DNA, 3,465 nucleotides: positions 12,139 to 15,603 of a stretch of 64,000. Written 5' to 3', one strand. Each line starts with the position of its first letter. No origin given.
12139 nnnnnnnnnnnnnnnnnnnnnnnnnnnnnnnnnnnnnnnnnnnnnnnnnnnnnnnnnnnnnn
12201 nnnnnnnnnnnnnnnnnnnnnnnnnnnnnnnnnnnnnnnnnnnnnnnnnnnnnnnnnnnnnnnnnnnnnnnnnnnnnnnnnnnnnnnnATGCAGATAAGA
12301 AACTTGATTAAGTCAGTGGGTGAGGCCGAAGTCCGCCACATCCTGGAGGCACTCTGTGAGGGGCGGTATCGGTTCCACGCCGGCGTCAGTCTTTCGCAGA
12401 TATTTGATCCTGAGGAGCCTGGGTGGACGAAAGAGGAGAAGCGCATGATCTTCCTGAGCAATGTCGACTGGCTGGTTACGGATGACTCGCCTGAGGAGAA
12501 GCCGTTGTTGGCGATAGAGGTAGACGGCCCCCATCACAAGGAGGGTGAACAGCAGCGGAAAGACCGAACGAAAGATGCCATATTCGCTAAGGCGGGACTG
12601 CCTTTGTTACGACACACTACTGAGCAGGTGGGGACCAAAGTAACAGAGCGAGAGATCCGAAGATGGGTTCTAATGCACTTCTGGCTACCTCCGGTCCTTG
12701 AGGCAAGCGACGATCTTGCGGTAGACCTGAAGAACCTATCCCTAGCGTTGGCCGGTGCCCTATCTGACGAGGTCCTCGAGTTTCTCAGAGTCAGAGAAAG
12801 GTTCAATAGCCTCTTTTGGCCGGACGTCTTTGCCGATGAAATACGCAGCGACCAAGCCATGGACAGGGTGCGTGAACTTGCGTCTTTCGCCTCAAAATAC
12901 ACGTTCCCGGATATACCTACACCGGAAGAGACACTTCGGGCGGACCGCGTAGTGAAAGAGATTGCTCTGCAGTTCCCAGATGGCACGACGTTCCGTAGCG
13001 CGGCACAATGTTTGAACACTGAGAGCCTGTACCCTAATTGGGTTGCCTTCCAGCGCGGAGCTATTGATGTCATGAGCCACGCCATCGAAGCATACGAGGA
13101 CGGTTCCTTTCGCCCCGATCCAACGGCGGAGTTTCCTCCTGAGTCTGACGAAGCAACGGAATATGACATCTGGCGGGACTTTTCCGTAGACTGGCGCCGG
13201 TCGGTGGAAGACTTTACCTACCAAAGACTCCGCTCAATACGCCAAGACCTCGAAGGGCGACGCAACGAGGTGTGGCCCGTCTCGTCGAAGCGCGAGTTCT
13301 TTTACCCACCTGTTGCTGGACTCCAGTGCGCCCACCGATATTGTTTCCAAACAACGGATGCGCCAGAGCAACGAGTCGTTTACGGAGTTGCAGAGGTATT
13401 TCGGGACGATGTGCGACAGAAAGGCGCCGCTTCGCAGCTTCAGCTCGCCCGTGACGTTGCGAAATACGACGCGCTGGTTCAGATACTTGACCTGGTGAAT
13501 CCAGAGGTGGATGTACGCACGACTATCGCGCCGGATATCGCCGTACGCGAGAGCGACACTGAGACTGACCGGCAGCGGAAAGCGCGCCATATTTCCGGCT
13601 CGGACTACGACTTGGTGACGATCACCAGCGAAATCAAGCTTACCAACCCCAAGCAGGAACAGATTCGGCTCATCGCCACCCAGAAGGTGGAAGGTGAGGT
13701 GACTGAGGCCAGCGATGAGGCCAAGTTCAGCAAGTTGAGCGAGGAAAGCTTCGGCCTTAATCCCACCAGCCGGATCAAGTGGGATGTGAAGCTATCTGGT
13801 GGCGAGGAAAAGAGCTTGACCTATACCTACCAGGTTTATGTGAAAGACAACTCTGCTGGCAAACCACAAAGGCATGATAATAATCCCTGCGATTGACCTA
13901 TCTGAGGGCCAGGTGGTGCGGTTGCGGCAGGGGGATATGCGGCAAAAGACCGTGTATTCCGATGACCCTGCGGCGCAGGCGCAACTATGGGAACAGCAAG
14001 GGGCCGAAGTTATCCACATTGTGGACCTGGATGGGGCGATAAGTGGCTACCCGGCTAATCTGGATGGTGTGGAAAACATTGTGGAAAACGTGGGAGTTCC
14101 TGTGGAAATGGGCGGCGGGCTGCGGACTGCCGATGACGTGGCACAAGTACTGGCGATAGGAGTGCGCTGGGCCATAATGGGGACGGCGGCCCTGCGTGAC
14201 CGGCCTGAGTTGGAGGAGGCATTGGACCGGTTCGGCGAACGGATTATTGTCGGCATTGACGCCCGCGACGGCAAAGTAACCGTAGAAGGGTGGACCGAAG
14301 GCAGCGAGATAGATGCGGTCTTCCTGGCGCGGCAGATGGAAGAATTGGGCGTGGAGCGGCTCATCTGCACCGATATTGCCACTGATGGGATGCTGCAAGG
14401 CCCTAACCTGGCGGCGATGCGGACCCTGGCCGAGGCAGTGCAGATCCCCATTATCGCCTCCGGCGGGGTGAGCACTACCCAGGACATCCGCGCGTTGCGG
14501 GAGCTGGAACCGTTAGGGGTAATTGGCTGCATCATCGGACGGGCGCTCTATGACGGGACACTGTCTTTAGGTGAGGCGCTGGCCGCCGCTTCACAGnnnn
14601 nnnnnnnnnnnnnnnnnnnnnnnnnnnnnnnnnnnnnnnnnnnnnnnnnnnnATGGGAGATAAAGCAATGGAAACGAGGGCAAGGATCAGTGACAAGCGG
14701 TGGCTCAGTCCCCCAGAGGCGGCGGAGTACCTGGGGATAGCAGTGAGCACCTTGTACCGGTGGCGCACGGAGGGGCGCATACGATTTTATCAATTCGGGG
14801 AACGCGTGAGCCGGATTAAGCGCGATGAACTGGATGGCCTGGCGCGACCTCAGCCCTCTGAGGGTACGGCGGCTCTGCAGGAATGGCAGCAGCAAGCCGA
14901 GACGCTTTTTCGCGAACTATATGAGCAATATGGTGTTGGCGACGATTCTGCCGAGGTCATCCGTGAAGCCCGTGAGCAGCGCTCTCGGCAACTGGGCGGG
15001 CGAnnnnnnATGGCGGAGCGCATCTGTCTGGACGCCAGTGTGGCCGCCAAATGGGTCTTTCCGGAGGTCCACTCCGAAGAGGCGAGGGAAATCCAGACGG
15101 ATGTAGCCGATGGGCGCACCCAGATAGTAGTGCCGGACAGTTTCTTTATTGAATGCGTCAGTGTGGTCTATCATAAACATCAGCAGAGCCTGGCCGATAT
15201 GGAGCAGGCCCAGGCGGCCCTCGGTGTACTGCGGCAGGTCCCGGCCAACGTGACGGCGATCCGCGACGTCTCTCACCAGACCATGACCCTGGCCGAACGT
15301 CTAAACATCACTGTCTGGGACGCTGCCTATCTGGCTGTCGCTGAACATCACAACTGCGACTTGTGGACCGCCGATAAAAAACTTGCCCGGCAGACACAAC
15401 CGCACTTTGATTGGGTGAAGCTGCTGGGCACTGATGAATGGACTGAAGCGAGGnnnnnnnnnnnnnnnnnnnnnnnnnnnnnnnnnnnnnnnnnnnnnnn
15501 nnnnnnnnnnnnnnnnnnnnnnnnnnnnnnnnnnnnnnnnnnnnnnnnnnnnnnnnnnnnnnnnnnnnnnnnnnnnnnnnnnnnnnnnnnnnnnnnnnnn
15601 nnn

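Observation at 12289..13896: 535-aa DUF2726-like nuclease-fold protein with a large unknown C-terminal region wedged between hisH and hisA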

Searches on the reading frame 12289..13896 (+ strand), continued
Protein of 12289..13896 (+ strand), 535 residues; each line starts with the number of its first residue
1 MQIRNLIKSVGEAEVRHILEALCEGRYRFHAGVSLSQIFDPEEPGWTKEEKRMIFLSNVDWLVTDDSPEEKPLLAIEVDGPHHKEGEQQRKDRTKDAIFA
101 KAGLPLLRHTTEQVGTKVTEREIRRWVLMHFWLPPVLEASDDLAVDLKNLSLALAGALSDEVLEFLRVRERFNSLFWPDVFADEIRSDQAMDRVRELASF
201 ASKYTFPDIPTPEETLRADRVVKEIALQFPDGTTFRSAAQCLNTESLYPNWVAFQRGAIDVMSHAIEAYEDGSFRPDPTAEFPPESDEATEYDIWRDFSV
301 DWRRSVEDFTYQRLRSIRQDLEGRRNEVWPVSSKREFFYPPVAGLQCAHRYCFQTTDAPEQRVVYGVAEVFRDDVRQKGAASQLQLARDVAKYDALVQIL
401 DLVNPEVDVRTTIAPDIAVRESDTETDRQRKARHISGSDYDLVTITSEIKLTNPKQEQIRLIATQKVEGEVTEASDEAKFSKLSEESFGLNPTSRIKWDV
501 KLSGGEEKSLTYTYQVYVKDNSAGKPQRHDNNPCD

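Call 78: list_cluster_members(proteins=[P0001, P0009, P0002, P0007, P0003, P0013, P0015, P0010])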
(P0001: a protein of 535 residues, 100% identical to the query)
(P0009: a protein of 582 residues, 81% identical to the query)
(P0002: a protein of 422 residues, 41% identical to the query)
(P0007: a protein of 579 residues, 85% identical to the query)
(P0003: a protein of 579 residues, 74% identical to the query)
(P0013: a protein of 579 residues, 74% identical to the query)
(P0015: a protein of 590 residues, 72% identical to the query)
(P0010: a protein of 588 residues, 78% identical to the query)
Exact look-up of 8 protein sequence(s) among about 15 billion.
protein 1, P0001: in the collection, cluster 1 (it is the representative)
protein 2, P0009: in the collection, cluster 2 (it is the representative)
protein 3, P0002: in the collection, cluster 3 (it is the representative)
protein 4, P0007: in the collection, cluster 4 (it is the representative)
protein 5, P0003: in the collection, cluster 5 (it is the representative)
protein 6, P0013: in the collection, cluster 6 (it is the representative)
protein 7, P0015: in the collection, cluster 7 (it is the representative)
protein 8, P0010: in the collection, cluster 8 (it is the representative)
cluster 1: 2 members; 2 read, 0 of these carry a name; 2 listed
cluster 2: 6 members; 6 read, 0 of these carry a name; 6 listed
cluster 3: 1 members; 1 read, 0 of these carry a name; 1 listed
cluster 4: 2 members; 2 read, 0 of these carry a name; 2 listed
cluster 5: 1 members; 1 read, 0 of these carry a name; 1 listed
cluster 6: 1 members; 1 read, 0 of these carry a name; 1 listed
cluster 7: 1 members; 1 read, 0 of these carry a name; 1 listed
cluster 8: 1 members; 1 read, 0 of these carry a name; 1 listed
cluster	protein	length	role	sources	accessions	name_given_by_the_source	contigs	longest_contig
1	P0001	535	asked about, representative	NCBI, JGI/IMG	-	-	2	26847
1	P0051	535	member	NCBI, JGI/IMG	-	-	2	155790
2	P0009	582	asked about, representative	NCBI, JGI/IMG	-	-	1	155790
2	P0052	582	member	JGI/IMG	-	-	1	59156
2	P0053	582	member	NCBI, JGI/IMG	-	-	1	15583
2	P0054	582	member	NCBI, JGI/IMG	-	-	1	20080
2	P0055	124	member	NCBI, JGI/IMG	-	-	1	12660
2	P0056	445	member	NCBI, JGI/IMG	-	-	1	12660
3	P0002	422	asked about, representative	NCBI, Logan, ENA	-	-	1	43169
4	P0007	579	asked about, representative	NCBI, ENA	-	-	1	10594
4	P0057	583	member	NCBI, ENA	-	-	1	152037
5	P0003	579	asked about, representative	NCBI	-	-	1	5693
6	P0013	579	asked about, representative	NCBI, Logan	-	-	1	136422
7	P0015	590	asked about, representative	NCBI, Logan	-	-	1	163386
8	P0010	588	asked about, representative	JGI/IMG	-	-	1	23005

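Call 81: find_encoding_contigs(protein=window:12289-13896:+, flank=1000, max_places=6)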
Protein window:12289-13896:+ (535 aa): 1 contig read that carries it; 1 place shown.
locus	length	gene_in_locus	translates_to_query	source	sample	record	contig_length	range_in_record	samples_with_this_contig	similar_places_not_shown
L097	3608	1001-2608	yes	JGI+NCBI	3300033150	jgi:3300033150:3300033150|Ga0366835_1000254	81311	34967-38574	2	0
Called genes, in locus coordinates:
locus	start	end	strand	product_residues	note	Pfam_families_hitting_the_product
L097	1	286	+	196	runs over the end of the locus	PF00475:IGPD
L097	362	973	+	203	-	PF00117:GATase, PF01174:SNO (weak), PF07685:GATase_3 (weak)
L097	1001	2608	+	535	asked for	PF10881:DUF2726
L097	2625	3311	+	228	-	PF00977:His_biosynth, PF01070:FMN_dh (faint), PF05690:ThiG (faint), PF01207:Dus (faint), PF03060:NMO (faint)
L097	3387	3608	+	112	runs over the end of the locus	PF12728:HTH_17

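Call 87: search_protein_families(library=ncbifam, proteins=[P0009, P0003], max_evalue=0.1)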
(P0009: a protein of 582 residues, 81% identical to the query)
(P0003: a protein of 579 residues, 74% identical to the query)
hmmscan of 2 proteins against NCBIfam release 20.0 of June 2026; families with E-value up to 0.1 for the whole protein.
P0009 (582 aa): 1 family
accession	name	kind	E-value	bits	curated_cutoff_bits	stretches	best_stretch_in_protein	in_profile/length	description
TIGR02231.1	TIGR02231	subfamily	0.033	12.9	112.6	0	556-578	493-515/524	mucoidy inhibitor MuiA family protein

P0003 (579 aa): 0 families

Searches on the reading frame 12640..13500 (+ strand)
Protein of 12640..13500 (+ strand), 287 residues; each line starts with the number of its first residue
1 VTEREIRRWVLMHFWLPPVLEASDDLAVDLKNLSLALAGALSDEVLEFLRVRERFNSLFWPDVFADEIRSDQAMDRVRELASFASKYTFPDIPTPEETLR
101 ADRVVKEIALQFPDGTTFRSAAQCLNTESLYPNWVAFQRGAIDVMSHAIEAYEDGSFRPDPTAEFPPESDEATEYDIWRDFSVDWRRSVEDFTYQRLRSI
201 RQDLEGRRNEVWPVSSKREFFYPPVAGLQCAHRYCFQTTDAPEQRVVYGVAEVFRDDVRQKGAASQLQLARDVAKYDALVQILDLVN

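Call 23: search_protein_representatives(protein=window:12640-13500:+)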
Query: 287 residues. Proteins with E-value up to 0.001 (for the whole library): 4; up to 1e-10: 3; up to 1e-30: 2. The best 4 are listed.
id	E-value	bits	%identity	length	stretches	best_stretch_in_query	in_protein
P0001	1.8e-189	644.1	100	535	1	1-287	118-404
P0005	6.2e-40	153.5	56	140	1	158-286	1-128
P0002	3.1e-16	75.7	37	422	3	93-171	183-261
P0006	3.3e-07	46.1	27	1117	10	221-257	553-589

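Call 27: find_encoding_contigs(protein=P0005, flank=10000, max_places=4)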
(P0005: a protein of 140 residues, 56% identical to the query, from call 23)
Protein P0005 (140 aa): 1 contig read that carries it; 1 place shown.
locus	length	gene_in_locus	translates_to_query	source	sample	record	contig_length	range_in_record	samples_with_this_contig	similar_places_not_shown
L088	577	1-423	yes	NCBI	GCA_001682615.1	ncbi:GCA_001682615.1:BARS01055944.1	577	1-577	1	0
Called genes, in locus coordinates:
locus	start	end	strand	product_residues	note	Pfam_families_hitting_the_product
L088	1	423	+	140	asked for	?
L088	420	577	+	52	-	PF00977:His_biosynth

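Call 69: search_protein_families(library=pfam, proteins=[window:12640-13500:+], max_evalue=10)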
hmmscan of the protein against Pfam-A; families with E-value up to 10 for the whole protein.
window:12640-13500:+ (287 aa): 0 families

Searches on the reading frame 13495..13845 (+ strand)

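Call 69: search_protein_families(library=pfam, proteins=[window:13495-13845:+], max_evalue=10)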
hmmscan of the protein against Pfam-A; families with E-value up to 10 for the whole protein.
window:13495-13845:+ (117 aa): 2 families
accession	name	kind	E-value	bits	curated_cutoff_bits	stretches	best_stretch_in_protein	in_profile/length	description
PF18000.7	Top6b_C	-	0.034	14.8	28.6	1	44-111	31-91/111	Type 2 DNA topoisomerase 6 subunit B C-terminal domain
PF11797.14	WxLIP_HBD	-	0.064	13.6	28.9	1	47-116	47-113/138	WxL Interacting Protein, host binding domain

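Call 87: search_protein_families(library=ncbifam, proteins=[window:13495-13845:+], max_evalue=0.1)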
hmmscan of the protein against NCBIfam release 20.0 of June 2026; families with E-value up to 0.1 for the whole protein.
window:13495-13845:+ (117 aa): 3 families
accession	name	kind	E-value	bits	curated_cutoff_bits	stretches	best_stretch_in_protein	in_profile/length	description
NF040981.1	Ve_YrIlm_NTERM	equivalog_domain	0.00018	20.3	750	1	29-98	379-442/477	YrIlm family inverse autotransporter adhesin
NF040979.1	Ve_Ilp_Nterm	equivalog_domain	0.0048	15.4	1125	1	30-98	423-485/550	inverse autotransporter adhesin Ilp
NF040978.1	Ve_IatC_Nterm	equivalog_domain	0.027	12.1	2400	1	29-72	407-450/1065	inverse autotransporter adhesin IatC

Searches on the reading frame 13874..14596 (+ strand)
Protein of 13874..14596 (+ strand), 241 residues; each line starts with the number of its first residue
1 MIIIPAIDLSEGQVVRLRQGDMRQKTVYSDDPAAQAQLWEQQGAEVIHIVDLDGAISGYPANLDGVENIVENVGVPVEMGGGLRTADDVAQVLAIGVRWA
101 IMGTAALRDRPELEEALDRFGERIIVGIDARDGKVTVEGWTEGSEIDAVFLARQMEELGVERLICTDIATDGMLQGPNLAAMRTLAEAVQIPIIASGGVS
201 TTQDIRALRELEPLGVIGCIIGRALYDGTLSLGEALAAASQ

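Call 18: find_related_loci(query=window:13874-14596:+, collection=genome_contigs, flank=6000)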
Query window:13874-14596:+ (241 aa) in genome_contigs; peptide patterns used: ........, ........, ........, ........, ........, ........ (x = any residue, [..] = any of these).
600 stretches matched a pattern (row limit reached: there are more); 516 encode a relative of the query (tblastn E <= 1e-3); the best 80 are kept; 80 distinct loci.
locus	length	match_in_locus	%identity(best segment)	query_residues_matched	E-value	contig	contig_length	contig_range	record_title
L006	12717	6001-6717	71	1-239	3e-110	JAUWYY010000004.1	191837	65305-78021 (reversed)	MAG: bacterium isolate CSMAG_2722 CSMAG_2722_k141_141616_length_191837_cov_13.9970, whole genome shotgun sequence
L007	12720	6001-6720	68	1-240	2e-105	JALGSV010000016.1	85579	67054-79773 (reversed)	MAG: Candidatus Zipacnadum vermilionense isolate AB_3033_Bin_57 AB_3033_Bin_57_scaffold_160, whole genome shotgun sequen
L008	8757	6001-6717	58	1-239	5e-91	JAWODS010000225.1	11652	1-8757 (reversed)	MAG: Armatimonadota bacterium isolate BLK5-2.bin.37 k191_602579, whole genome shotgun sequence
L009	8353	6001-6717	63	1-240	1e-89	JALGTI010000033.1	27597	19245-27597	MAG: Candidatus Zipacnadia bacterium isolate Meg22_1012_Bin_108 Meg22_1012_Bin_108_scaffold_11129, whole genome shotgun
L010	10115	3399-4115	57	1-238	1e-83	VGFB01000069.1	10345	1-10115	MAG: Armatimonadetes bacterium isolate K_DeepCast_150m_m2_147 K_DeepCast_150m_m2_147_Ga0194126_10013259, whole genome sh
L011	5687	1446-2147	58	1-234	1e-83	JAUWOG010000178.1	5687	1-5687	MAG: Armatimonadota bacterium isolate CSMAG_2444 CSMAG_2444_k141_475564_length_5687_cov_5.4252, whole genome shotgun seq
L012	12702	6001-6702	54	4-237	7e-76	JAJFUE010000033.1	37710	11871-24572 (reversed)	MAG: bacterium isolate bin.378 k141_4170319, whole genome shotgun sequence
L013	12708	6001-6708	53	1-239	2e-75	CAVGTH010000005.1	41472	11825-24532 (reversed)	Roseburia faecis isolate H07648-L1_cleanbin_000005 genome assembly, contig: Spades_H07648-L1_contig_421, whole genome sh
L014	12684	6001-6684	59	1-228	3e-75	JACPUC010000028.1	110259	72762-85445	MAG: Candidatus Tectomicrobia bacterium isolate NC_groundwater_748_Ag_S-0.65um_67_15 S37_SO-6_scaffold_900657, whole gen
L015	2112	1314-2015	52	1-237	7e-77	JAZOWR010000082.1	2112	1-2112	MAG: Ructibacterium sp. isolate T1900045518_YK20190212.MAGScoT_cleanbin_000021 SGB_7639_k141_1312014, whole genome shotg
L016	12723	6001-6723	53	1-241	1e-74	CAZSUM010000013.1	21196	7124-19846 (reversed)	MAG TPA_asm: uncultured Lentisphaeraceae bacterium isolate SRP192927_co3_868 genome assembly, contig: NODE_5172_length_2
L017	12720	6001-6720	49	1-238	8e-73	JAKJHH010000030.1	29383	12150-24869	MAG: Verrucomicrobia bacterium isolate UR.bin179 NODE_30_length_29383_cov_2.872483, whole genome shotgun sequence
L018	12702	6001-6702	52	1-237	5e-72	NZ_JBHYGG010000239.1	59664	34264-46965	MAG: Gemmata sp. isolate SAMS01UC_bin-009 SAMS01UC_bin-009_c32, whole genome shotgun sequence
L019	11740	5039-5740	50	1-236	6e-72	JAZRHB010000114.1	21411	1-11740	MAG: Clostridia bacterium isolate T1900045485_YK20190179.MAGScoT_cleanbin_000010 SGB_7341_k141_1745275, whole genome sho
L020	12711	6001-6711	52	1-240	1e-71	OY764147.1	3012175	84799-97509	MAG: Dehalococcoidia bacterium isolate f074cb40-e989-4081-8985-b43b9a8eea1d genome assembly, chromosome: 1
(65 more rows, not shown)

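Call 22: search_protein_families(library=pfam, proteins=[L006:4028-5116:+, L006:5180-5935:+, L007:4863-5264:+, L007:5236-5604:+, L007:5629-5955:+, L007:7251-8357:+, L007:8531-9688:+, L007:9817-11292:-, L007:4022-4849:+, L007:3486-4286:+], max_evalue=0.01)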
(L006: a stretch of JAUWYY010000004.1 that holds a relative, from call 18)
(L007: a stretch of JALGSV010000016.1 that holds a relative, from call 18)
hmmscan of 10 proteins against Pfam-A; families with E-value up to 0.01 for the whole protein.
L006:4028-5116:+ (363 aa): 4 families
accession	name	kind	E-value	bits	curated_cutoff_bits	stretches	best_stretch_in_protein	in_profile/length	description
PF07719.23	TPR_2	-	0.00019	21.7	27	1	286-314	2-30/34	Tetratricopeptide repeat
PF13432.12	TPR_16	-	0.00041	21.2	32.7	1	263-312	9-58/65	Tetratricopeptide repeat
PF14559.12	TPR_19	-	0.0014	19.3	25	1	268-316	8-56/68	Tetratricopeptide repeat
PF25058.1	ARM_TT21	-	0.0099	16.3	27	0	244-300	88-143/155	Tetratricopeptide repeat protein 21 ARM repeat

L006:5180-5935:+ (252 aa): 4 families
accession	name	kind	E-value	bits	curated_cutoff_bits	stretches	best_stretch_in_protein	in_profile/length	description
PF05050.19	Methyltransf_21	-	9.2e-21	75.1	22.7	1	80-231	1-172/173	Methyltransferase FkbM domain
PF01135.25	PCMT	-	0.00012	22.4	20.3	1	72-130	71-129/210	Protein-L-isoaspartate(D-aspartate) O-methyltransferase (PCMT)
PF02475.24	TRM5-TYW2_MTfase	-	0.00058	20.3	28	1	69-136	31-98/164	TRM5/TYW2 methyltransferase domain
PF13847.12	Methyltransf_31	-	0.0014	18.8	27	1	74-135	3-64/145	Methyltransferase domain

L007:4863-5264:+ (134 aa): 1 family
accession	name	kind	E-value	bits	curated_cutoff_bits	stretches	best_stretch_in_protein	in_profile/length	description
PF01758.21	SBF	-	0.00075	19.7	24.3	1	2-29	163-190/191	Sodium Bile acid symporter family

L007:5236-5604:+ (123 aa): 0 families

L007:5629-5955:+ (109 aa): 2 families
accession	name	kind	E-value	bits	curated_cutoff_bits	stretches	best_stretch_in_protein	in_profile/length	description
PF05016.21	ParE_toxin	-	8.1e-05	23.6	23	1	17-83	12-86/89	ParE toxin of type II toxin-antitoxin system, parDE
PF11663.14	Toxin_YhaV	-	0.001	19.6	35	1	37-101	55-124/138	Toxin with endonuclease activity, of toxin-antitoxin system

L007:7251-8357:+ (369 aa): 1 family
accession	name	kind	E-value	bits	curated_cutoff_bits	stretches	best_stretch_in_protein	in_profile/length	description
PF01208.23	URO-D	-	5.4e-14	52.4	23.9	1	222-349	208-339/346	Uroporphyrinogen decarboxylase (URO-D)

L007:8531-9688:+ (386 aa): 2 families
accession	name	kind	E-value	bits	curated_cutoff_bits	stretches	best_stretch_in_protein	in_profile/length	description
PF01208.23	URO-D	-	7.3e-33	114.4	23.9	1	170-378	136-344/346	Uroporphyrinogen decarboxylase (URO-D)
PF17042.10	NBD_C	-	0.0056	17.6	28.3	0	124-178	65-119/168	Nucleotide-binding C-terminal domain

L007:9817-11292:- (491 aa): 4 families
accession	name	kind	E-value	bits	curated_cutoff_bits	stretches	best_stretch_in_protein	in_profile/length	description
PF00884.28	Sulfatase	-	9.2e-34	117.5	25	1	4-349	1-300/301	Sulfatase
PF16347.10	SGSH_C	-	3e-14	53.9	29.3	2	423-473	97-149/154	N-sulphoglucosamine sulphohydrolase, C-terminal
PF01663.27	Phosphodiest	-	1e-05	25.8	23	1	7-291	2-220/342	Type I phosphodiesterase / nucleotide pyrophosphatase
PF02995.22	DUF229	-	0.00067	18.9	25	1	247-296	298-347/496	Protein of unknown function (DUF229)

L007:4022-4849:+ (276 aa): 1 family
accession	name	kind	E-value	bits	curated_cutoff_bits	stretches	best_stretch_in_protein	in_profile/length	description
PF01758.21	SBF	-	1.4e-29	103.6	24.3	1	154-237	3-89/191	Sodium Bile acid symporter family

L007:3486-4286:+ (267 aa): 18 families
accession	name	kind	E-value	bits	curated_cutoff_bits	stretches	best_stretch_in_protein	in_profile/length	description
PF13847.12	Methyltransf_31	-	1.7e-36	125.5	27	1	64-192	3-132/145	Methyltransferase domain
PF13649.12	Methyltransf_25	-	1.3e-24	87.1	27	1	68-164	1-97/97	Methyltransferase domain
PF08241.18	Methyltransf_11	-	1.6e-23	83.6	21.2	1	69-166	1-93/95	Methyltransferase domain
PF01209.24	Ubie_methyltran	-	3.1e-18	66.4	20.1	1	59-168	42-151/233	ubiE/COQ5 methyltransferase family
PF08242.18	Methyltransf_12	-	4e-14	53.6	30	1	69-165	1-97/98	Methyltransferase domain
PF01135.25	PCMT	-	1.4e-10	41.8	20.3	1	61-125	70-134/210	Protein-L-isoaspartate(D-aspartate) O-methyltransferase (PCMT)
PF13489.12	Methyltransf_23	-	1.1e-07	32.1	27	1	62-171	20-119/164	Methyltransferase domain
PF01170.24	UPF0020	-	1.1e-06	28.9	22.3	1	91-140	78-128/197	RMKL-like, methyltransferase domain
PF05175.20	MTS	-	7.7e-06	26.1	23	1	65-168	32-138/170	Methyltransferase small domain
PF06325.19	PrmA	-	7.9e-06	26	22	1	62-173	159-263/296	Ribosomal protein L11 methyltransferase (PrmA)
PF02353.26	CMAS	-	2.9e-05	24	27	1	60-169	58-165/273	Mycolic acid cyclopropane synthetase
PF20922.3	Anamorsin_N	-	0.00028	21.1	27.1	1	100-175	19-94/163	Anamorsin, N-terminal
PF05148.21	Methyltransf_8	-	0.00075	19.9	27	1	121-170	110-158/219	Hypothetical methyltransferase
PF13679.12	Methyltransf_32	-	0.00082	19.8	27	1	65-127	26-92/143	Methyltransferase domain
PF00107.32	ADH_zinc_N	-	0.002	18.5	31.8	1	82-195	9-116/129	Zinc-binding dehydrogenase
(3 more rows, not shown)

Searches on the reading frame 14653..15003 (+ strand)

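Call 3: search_protein_families(library=pfam, proteins=[window:14653-15003:+], max_evalue=1)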
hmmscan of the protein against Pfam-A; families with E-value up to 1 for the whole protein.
window:14653-15003:+ (117 aa): 8 families
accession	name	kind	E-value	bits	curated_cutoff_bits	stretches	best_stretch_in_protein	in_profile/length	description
PF12728.13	HTH_17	-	2.4e-12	47.4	27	1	17-61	1-44/51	Helix-turn-helix domain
PF13384.12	HTH_23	-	7e-05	23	24.6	1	7-38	5-38/50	Homeodomain-like domain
PF00376.29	MerR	-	0.0063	16.7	28.2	1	22-44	4-26/38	MerR family regulatory protein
PF23125.1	Xre-MbcA-ParS_M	-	0.0091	16.1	27.8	1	23-42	7-26/51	Antitoxin Xre/MbcA/ParS-like, middle domain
PF13022.12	HTH_Tnp_1_2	-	0.012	16.2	27.9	1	19-52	28-59/122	Helix-turn-helix of insertion element transposase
PF13551.12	HTH_29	-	0.034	14.7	28.1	1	15-38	10-33/64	Winged helix-turn helix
PF13338.12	AbiEi_4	-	0.04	14.5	25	1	15-43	11-38/49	Transcriptional regulator, AbiEi antitoxin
PF02954.25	HTH_8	-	0.041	14.1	22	1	22-36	23-37/42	Bacterial regulatory protein, Fis family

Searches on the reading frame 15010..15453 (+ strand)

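Call 3: search_protein_families(library=pfam, proteins=[window:15010-15453:+], max_evalue=1)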
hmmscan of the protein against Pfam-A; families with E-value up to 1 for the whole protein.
window:15010-15453:+ (148 aa): 2 families
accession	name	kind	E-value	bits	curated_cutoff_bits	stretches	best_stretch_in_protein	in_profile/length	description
PF01850.27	PIN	-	5.4e-12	46.8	23.6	1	5-127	1-116/120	PIN domain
PF10130.15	PIN_2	-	0.00097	19.8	22.4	1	35-126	25-116/133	PIN domain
